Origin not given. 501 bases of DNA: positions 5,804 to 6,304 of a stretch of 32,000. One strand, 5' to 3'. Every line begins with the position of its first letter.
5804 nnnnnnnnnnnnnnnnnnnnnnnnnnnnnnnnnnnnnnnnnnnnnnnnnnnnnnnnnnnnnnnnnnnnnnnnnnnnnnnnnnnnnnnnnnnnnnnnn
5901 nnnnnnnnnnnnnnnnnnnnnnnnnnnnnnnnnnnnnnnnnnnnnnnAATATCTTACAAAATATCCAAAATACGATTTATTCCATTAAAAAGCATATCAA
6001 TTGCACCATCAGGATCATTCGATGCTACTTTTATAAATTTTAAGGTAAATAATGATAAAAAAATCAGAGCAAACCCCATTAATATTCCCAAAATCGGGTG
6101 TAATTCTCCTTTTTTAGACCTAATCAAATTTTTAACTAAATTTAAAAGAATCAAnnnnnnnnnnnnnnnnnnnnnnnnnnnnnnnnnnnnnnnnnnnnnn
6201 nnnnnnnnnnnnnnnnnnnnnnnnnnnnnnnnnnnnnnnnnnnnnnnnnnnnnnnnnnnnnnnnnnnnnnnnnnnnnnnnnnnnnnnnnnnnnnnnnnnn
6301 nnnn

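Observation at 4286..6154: Two-gene unit: 66-aa single-pass membrane protein + SIR2-TPR protein (candidate NAD+-depleting defence module with an unusual sensor/partner)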

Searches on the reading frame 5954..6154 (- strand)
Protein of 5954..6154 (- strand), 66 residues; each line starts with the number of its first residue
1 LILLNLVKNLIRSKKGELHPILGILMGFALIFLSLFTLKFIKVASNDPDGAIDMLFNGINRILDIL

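Call 4: search_protein_families(library=pfam, proteins=[window:5954-6154:-], max_evalue=1)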
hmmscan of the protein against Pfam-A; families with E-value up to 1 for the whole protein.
window:5954-6154:- (66 aa): 1 family
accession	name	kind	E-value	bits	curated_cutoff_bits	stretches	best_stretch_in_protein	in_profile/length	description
PF24559.1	UBA_RAD5A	-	0.18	11.8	27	1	42-57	27-42/45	DNA repair protein RAD5A UBA domain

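Call 5: search_protein_families(library=padloc, proteins=[window:5954-6154:-], max_evalue=1)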
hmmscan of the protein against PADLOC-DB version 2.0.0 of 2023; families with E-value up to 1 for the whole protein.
window:5954-6154:- (66 aa): 0 families

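Call 39: find_homologous_proteins(query=window:5954-6154:-, max_evalue=1)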
Query window:5954-6154:- (66 aa): 4 proteins with E <= 1 among 4 candidates.
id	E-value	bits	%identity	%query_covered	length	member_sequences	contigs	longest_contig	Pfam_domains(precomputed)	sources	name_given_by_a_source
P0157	8.4e-33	128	100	100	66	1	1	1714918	-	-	-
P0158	1.4e-26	109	86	100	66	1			-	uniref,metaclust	uniref:Uncharacterized protein n=1 Tax=Methanococcus maripaludis (strain C6 / ATCC BAA-1332) TaxID=4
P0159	1.2e-24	103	77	98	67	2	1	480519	-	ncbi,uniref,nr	ncbi:hypothetical protein HNP92_001231 [Methanococcus maripaludis]|uniref:Uncharacterized protein n=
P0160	1.9e-19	86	68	100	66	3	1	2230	-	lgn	-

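Call 41: find_encoding_contigs(protein=P0159, flank=8000)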
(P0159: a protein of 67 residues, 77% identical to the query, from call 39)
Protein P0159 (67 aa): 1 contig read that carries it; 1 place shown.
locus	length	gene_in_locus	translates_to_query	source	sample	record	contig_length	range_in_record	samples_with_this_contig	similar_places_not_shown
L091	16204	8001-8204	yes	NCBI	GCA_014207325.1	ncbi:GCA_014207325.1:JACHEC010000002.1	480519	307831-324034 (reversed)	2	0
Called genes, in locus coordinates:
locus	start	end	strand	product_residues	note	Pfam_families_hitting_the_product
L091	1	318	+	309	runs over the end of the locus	PF01866:Diphthamide_syn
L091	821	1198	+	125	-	-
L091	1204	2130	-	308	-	PF01636:APH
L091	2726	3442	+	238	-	-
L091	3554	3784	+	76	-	-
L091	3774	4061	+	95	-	PF15738:YafQ_toxin (weak), PF05016:ParE_toxin, PF15781:ParE-like_toxin (weak), PF06769:YoeB_toxin (weak)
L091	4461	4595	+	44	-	-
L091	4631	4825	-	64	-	-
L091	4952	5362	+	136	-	-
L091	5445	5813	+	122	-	-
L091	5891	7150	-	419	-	PF08867:FRG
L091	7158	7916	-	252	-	-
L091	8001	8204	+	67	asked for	-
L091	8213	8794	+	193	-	-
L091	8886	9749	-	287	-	-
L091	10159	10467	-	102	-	PF09339:HTH_IclR (weak), PF12802:MarR_2 (weak), PF13601:HTH_34 (weak)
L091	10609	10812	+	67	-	PF09853:DUF2080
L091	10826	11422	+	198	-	-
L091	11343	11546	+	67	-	PF09853:DUF2080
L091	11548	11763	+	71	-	-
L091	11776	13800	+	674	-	PF17207:MCM_OB, PF00493:MCM, PF07728:AAA_5 (faint), PF01078:Mg_chelatase (weak), PF17855:MCM_lid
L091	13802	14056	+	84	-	PF10802:DUF2540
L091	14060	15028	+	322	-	PF13495:Phage_int_SAM_4, PF00589:Phage_integrase, PF22823:MrpR_C_cat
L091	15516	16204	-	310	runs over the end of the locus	PF00589:Phage_integrase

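Call 42: find_encoding_contigs(protein=P0160, flank=8000)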
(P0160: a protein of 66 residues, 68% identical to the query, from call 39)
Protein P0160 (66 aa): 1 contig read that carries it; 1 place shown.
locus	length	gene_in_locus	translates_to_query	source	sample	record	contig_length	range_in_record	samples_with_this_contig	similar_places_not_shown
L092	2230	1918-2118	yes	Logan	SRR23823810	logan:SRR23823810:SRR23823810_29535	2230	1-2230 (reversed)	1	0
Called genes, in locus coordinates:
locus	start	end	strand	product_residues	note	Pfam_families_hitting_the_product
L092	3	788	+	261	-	?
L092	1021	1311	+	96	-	-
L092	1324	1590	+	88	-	-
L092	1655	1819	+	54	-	PF14168:YjzC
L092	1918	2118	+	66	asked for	-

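Call 43: find_encoding_contigs(protein=P0158, flank=8000)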
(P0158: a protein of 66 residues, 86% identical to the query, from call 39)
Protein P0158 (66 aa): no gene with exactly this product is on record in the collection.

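Call 49: find_related_loci(query=A3, collection=metagenome_contigs, flank=4000)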
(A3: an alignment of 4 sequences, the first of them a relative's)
Query A3 (66 aa) in metagenome_contigs; peptide patterns used: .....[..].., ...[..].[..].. (x = any residue, [..] = any of these).
256 stretches matched a pattern, but none encodes a relative of the query by tblastn (E <= 1e-3).

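Call 50: find_related_loci(query=A3, collection=viral_contigs, flank=4000)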
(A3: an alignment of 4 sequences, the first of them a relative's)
Query A3 (66 aa) in viral_contigs; peptide patterns used: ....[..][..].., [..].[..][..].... (x = any residue, [..] = any of these).
430 stretches matched a pattern, but none encodes a relative of the query by tblastn (E <= 1e-3).

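Call 51: search_protein_families(library=pfam, proteins=[L091:8213-8794:+, L091:7158-7937:-, L091:5891-7150:-, L091:8886-9749:-], max_evalue=0.1)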
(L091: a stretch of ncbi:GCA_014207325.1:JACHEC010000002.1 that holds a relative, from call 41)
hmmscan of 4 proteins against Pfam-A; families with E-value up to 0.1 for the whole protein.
L091:8213-8794:+ (193 aa): 3 families
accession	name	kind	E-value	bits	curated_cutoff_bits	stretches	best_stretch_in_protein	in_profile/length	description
PF17314.7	DUF5360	-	0.033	14.6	25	1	16-64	71-120/127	Family of unknown function (DUF5360)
PF04515.18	Choline_transpo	-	0.06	13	26.9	1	13-73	251-315/326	Plasma-membrane choline transporter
PF19762.4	DUF6249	-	0.062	13.7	33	0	48-76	2-30/104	Domain of unknown function (DUF6249)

L091:7158-7937:- (259 aa): 2 families
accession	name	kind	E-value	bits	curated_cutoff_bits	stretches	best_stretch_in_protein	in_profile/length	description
PF20190.3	DUF6553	-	0.035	14.4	25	1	8-51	89-132/188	Family of unknown function (DUF6553)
PF20990.2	DUF2207_C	-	0.064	13.4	33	0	158-206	141-192/247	Predicted membrane protein (DUF2207) C-terminal domain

L091:5891-7150:- (419 aa): 1 family
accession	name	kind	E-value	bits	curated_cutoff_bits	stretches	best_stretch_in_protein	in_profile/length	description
PF08867.16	FRG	-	5.1e-26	91.9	25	1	154-244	2-92/94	FRG domain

L091:8886-9749:- (287 aa): 1 family
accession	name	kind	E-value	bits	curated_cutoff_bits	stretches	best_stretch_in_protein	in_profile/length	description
PF00648.27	Peptidase_C2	-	0.086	12.3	23.8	0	77-193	77-194/297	Calpain family cysteine protease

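Call 85: search_protein_families(library=ncbifam, proteins=[window:5957-6154:-, L091:8213-8791:+], max_evalue=0.01)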
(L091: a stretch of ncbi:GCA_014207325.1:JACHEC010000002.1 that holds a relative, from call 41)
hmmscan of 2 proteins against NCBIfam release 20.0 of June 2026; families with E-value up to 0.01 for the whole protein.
window:5957-6154:- (66 aa): 0 families

L091:8213-8791:+ (193 aa): 0 families

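Call 86: search_protein_families(library=phrogs, proteins=[window:5957-6154:-, L091:8213-8791:+], max_evalue=0.01)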
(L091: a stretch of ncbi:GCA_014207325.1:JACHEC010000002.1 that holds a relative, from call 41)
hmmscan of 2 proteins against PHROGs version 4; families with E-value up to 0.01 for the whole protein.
window:5957-6154:- (66 aa): 0 families

L091:8213-8791:+ (193 aa): 1 family
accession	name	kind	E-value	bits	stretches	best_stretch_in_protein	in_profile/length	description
phrog_26238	-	unknown function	7.3e-10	39.7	1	15-90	9-82/303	-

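Call 91: find_encoding_contigs(protein=L091:5445-5810:+, flank=10000, max_places=10)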
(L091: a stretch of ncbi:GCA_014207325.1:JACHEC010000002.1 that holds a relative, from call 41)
Protein L091:5445-5810:+ (122 aa): 3 contigs read that carry it; 3 places shown.
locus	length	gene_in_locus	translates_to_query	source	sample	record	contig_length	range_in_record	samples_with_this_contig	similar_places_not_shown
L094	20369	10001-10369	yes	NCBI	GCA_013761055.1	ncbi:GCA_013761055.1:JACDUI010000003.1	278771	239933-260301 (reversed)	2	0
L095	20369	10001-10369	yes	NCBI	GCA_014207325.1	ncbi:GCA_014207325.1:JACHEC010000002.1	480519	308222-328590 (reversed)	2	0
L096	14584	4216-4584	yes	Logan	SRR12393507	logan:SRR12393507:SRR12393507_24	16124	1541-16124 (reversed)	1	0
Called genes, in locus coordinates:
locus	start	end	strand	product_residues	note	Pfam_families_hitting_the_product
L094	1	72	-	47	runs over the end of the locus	-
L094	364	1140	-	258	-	PF00089:Trypsin, PF13365:Trypsin_2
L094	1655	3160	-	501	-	-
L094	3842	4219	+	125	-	-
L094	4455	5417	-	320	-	PF01699:Na_Ca_ex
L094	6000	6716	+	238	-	-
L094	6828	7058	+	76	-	-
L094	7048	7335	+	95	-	PF15738:YafQ_toxin (weak), PF05016:ParE_toxin, PF15781:ParE-like_toxin (weak), PF06769:YoeB_toxin (weak)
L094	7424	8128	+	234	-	PF01177:Asp_Glu_race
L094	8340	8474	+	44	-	-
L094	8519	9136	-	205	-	PF02525:Flavodoxin_2, PF03358:FMN_red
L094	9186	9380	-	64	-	-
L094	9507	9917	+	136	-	-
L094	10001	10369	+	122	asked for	-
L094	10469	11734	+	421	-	-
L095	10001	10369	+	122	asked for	-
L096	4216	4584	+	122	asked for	-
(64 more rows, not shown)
